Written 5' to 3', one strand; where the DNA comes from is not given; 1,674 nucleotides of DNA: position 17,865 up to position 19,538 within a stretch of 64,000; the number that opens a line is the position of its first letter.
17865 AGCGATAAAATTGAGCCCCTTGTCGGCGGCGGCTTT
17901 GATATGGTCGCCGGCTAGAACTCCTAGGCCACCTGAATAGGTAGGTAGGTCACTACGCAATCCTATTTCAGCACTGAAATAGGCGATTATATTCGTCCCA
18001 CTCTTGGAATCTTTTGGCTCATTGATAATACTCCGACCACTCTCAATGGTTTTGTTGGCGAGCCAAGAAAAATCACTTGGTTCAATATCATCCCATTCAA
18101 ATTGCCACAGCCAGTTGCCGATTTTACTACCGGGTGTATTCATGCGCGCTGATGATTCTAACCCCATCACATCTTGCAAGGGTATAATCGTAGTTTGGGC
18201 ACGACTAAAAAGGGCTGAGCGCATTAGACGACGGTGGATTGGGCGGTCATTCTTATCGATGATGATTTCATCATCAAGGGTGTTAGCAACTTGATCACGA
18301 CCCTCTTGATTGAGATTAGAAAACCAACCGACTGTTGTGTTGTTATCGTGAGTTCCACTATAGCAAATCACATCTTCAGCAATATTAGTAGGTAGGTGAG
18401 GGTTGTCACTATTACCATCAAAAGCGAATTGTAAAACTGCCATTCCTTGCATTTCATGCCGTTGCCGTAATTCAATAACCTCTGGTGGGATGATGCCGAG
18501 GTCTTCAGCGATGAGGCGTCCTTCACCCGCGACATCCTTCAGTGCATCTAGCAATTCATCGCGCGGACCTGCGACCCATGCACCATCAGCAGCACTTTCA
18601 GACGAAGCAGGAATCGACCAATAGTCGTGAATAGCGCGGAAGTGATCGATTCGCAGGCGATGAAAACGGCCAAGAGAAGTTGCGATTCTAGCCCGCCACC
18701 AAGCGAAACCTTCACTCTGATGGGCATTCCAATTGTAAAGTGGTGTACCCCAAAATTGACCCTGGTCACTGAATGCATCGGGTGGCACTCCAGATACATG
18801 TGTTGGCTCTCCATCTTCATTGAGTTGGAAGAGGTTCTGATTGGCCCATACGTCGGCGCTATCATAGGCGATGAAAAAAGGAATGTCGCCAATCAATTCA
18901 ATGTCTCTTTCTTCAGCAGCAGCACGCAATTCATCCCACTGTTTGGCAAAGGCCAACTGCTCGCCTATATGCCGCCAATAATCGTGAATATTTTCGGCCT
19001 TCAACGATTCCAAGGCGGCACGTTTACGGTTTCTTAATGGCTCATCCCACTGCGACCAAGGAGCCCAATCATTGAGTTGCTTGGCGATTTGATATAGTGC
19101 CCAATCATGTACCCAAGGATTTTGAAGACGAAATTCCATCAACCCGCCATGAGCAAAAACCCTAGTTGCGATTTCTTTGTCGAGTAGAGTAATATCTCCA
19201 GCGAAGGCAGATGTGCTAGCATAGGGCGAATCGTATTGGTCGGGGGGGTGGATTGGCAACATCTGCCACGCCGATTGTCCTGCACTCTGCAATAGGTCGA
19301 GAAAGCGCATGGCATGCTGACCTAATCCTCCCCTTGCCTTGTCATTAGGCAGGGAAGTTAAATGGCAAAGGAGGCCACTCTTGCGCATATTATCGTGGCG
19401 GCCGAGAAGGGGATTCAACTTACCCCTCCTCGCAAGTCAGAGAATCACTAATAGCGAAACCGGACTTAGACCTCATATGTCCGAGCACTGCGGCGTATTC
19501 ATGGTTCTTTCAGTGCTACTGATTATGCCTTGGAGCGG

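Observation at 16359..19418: Single-polypeptide fusion of GH77 amylomaltase (MalQ) and GT35 maltodextrin phosphorylase (MalP)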

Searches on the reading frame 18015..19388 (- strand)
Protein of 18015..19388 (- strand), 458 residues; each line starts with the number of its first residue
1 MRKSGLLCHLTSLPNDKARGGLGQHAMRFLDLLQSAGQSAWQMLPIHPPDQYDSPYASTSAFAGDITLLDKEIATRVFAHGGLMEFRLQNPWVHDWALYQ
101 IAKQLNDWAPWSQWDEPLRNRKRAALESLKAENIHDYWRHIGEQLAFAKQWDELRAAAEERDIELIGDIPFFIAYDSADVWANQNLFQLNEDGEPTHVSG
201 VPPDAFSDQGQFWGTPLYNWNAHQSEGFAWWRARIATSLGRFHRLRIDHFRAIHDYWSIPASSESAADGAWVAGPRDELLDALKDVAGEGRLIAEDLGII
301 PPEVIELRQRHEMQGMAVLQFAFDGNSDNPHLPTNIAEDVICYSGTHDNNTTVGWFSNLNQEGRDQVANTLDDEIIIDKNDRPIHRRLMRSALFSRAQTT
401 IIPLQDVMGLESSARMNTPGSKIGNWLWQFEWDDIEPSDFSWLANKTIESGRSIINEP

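Call 62: search_solved_structures(query=window:18015-19388:-, max_evalue=1e-50, show_alignments=4)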
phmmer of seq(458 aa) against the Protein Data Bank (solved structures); distinct sequences matched with E-value up to 1e-50: 13.
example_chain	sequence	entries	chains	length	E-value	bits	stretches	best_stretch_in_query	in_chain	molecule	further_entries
5cpq_A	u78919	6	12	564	2.2e-107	363.2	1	90-430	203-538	4-alpha-glucanotransferase DPE1, chloroplastic/amyloplastic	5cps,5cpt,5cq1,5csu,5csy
1fp8_A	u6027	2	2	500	5.1e-106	358.7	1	86-438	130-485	4-ALPHA-GLUCANOTRANSFERASE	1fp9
9u5l_A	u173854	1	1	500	1.2e-105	357.5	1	90-438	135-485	4-alpha-glucanotransferase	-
1cwy_A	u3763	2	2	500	1.6e-105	357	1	86-438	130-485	AMYLOMALTASE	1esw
9lpw_D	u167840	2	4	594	3.5e-105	355.9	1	91-430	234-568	4-alpha-glucanotransferase DPE1, chloroplastic/amyloplastic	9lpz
2x1i_A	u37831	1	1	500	6.6e-105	355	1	91-437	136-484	4-ALPHA-GLUCANOTRANSFERASE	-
2owc_A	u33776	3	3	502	1.3e-104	354.1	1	86-438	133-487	4-alpha-glucanotransferase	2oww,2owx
1tz7_A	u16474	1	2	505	1.9e-104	353.5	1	87-440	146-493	4-alpha-glucanotransferase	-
9m80_C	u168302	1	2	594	3.9e-104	352.5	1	91-430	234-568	4-alpha-glucanotransferase DPE1, chloroplastic/amyloplastic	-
5jiw_A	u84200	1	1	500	5.3e-104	352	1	86-438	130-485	4-alpha-glucanotransferase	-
1x1n_A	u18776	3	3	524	1e-101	344.5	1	90-430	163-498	4-alpha-glucanotransferase | 4-alpha-glucanotransferase, chloroplastic/amyloplastic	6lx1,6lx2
7cov_A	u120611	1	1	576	1.6e-101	343.8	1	90-430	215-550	4-alpha-glucanotransferase, chloroplastic/amyloplastic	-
6m6t_A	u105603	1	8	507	8.6e-85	288.7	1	83-443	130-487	4-alpha-glucanotransferase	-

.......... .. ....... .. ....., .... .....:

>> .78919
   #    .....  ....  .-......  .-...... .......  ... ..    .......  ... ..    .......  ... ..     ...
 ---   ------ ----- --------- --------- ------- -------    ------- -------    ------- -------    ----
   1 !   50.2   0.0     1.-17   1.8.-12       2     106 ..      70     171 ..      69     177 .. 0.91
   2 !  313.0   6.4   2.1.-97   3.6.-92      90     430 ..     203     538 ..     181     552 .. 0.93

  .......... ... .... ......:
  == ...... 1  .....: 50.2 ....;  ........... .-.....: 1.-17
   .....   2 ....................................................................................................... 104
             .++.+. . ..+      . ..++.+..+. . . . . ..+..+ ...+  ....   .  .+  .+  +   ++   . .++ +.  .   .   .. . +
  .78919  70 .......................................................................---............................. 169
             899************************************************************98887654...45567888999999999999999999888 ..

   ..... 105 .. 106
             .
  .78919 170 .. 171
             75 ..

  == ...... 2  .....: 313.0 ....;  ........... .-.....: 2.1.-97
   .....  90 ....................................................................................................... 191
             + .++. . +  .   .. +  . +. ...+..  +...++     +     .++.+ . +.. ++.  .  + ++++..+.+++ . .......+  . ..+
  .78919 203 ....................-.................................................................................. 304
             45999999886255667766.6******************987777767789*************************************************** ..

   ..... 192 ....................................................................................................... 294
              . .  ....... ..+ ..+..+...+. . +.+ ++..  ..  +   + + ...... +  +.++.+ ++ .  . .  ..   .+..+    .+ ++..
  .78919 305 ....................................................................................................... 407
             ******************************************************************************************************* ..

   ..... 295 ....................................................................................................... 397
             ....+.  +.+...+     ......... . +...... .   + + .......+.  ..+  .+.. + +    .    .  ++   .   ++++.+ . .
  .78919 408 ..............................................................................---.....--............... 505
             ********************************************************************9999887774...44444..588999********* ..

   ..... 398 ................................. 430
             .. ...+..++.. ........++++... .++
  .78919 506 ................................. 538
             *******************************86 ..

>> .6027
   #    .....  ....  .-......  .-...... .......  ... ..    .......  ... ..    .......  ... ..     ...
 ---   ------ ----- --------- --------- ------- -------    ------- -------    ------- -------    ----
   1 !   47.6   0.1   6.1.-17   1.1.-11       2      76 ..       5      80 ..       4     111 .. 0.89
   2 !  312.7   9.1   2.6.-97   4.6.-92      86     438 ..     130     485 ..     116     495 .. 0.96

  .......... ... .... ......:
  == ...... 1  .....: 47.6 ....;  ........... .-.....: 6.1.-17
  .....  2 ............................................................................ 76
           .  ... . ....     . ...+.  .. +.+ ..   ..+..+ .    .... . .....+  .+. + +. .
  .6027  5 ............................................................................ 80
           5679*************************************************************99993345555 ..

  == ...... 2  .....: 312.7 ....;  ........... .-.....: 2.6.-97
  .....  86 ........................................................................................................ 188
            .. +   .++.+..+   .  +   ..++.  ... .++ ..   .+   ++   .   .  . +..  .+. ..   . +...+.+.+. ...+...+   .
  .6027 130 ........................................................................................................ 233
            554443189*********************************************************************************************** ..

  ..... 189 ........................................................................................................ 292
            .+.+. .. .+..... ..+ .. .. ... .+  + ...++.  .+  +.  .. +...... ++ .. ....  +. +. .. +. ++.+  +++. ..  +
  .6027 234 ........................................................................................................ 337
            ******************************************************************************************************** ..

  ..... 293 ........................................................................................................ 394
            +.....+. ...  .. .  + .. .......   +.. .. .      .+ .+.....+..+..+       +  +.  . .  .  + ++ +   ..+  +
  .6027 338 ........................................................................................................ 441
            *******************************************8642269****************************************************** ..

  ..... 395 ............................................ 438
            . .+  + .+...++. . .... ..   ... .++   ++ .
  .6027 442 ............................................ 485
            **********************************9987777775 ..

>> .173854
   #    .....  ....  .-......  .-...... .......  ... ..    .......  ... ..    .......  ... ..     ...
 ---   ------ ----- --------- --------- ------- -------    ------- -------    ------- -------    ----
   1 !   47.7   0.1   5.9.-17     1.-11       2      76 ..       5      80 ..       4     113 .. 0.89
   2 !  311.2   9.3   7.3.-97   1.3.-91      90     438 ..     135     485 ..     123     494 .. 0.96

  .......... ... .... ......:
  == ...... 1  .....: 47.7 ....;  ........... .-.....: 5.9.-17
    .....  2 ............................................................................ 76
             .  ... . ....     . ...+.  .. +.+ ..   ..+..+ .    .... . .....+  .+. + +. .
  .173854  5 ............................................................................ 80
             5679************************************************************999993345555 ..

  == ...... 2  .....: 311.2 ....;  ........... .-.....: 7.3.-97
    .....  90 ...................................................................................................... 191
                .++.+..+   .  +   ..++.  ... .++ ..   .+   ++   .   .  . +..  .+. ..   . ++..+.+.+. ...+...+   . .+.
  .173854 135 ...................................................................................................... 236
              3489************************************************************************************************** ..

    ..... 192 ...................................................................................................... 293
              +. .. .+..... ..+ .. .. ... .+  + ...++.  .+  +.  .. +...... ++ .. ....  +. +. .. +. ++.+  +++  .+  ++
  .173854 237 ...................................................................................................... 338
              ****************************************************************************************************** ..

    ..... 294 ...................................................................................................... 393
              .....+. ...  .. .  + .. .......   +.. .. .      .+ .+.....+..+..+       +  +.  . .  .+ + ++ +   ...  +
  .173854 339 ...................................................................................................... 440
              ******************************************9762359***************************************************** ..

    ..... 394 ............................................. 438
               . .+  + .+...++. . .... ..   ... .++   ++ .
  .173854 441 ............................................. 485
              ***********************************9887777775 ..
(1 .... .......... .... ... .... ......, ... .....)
